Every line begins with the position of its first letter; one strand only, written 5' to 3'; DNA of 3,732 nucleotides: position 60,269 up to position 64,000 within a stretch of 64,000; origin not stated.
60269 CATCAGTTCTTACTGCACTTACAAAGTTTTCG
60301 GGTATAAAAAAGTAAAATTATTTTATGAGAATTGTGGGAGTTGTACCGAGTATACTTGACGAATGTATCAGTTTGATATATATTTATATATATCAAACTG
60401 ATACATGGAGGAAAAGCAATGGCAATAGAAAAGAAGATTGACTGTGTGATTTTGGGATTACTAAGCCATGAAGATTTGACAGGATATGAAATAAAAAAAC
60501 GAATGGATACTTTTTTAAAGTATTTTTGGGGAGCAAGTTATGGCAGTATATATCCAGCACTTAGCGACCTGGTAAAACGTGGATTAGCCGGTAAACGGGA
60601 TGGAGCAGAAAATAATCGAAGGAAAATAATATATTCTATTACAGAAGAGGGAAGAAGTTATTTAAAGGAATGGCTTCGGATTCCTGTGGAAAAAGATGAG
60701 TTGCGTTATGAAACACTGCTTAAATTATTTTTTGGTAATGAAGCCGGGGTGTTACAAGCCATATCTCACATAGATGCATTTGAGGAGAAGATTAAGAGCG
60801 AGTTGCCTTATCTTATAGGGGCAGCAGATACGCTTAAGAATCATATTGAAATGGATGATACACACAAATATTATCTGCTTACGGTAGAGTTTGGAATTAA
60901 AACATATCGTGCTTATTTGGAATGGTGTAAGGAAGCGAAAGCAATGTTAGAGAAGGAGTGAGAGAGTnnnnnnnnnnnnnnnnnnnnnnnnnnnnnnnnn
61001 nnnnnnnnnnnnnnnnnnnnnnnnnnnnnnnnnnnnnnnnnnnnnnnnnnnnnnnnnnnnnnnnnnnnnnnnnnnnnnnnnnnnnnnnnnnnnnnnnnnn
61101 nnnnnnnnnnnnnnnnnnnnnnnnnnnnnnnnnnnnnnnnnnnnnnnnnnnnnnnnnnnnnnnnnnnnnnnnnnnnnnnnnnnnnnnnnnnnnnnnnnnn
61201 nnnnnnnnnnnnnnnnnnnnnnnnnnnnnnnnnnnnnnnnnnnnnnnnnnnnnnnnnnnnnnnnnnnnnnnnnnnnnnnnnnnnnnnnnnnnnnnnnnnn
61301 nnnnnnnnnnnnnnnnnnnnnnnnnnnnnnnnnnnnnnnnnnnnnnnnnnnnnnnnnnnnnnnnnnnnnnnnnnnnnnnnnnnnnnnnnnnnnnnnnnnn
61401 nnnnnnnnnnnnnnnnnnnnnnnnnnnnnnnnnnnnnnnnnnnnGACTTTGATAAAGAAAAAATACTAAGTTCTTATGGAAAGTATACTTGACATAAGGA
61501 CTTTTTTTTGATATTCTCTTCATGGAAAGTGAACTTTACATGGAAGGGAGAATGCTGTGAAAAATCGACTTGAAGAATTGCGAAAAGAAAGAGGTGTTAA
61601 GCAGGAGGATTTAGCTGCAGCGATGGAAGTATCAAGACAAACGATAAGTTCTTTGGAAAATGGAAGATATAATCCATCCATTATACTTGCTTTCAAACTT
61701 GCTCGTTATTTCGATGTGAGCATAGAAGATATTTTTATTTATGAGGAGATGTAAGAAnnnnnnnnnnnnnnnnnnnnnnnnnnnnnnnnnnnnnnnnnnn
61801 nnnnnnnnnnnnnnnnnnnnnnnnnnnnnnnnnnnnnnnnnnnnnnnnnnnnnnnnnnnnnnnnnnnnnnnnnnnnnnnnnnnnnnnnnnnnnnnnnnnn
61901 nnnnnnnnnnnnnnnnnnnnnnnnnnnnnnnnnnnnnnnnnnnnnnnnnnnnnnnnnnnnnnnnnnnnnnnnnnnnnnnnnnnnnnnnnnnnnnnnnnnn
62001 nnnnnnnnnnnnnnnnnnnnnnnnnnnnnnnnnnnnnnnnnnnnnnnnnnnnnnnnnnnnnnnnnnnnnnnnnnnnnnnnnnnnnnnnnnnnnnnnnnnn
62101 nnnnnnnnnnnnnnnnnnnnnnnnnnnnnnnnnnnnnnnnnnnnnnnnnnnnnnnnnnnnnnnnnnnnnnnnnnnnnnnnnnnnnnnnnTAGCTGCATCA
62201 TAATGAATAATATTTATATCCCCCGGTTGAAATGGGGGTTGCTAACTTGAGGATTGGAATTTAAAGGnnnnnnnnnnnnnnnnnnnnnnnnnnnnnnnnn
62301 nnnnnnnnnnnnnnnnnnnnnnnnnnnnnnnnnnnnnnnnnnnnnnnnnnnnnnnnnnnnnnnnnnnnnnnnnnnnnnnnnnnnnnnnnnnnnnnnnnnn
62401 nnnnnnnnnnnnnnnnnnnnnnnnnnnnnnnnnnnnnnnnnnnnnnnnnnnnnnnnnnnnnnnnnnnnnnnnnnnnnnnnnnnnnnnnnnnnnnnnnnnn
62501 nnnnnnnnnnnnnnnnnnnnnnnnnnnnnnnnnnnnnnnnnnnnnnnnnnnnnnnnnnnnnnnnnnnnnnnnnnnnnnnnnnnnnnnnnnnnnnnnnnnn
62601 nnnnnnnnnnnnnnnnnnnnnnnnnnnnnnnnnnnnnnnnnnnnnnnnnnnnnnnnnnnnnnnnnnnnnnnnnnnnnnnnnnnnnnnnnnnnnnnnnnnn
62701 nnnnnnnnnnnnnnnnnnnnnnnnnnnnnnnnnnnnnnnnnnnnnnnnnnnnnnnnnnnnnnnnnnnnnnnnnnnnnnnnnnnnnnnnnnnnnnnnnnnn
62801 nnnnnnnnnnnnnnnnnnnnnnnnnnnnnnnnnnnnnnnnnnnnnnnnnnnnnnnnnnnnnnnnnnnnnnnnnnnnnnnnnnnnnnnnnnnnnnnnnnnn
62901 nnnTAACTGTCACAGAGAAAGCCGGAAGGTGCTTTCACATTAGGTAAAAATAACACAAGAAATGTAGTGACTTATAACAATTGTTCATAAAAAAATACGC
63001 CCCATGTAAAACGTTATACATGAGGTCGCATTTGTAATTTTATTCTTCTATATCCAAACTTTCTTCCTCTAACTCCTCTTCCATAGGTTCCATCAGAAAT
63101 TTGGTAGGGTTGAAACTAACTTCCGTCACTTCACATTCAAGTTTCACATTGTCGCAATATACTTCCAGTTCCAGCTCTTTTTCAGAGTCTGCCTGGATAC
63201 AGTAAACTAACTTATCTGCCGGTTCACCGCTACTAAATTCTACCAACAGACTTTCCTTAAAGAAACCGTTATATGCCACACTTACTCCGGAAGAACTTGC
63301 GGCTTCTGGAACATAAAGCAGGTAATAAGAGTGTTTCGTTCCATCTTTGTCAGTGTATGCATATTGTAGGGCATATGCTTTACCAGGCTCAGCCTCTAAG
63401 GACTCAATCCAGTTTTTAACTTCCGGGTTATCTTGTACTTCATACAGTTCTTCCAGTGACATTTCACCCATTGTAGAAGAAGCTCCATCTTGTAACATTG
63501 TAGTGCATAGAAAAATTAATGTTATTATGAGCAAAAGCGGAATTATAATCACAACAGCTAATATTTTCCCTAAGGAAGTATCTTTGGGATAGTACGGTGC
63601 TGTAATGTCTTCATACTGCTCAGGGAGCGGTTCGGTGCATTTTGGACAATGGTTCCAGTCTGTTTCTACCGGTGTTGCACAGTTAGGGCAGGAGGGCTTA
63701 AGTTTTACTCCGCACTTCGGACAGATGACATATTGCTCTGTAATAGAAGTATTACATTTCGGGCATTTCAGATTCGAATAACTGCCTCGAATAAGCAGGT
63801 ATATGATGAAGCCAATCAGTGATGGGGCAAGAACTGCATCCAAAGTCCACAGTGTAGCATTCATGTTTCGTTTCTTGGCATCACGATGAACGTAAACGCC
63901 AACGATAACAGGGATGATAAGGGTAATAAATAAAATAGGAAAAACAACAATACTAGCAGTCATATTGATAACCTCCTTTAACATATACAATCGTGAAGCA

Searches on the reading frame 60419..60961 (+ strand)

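Call 25: search_protein_families(library=pfam, proteins=[window:60419-60961:+], max_evalue=0.001)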
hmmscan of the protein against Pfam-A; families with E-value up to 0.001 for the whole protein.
window:60419-60961:+ (180 aa): 2 families
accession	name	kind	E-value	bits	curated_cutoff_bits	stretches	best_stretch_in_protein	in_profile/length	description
PF03551.20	PadR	-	4.2e-16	59.1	27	1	11-84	1-75/75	Transcriptional regulator PadR-like family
PF10400.15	Vir_act_alpha_C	-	4e-13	50.3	22.4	1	95-178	1-78/78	Virulence activator alpha C-term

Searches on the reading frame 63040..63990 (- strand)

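Call 25: search_protein_families(library=pfam, proteins=[window:63040-63990:-], max_evalue=0.001)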
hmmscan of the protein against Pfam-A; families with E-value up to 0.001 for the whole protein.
window:63040-63990:- (316 aa): 4 families
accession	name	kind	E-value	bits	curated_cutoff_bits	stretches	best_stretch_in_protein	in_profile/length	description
PF13248.11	Zn_ribbon_3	-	9.5e-10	38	27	2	100-118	4-22/26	zinc-ribbon domain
PF12773.13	DZR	-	3.4e-09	37.1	27.3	1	76-118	1-44/45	Double zinc ribbon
PF17032.10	Zn_ribbon_15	-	2e-07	32.1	28.9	0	73-94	52-73/73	zinc-ribbon family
PF13240.11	Zn_Ribbon_1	-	5.8e-06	26.4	25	0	75-94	1-20/23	zinc-ribbon domain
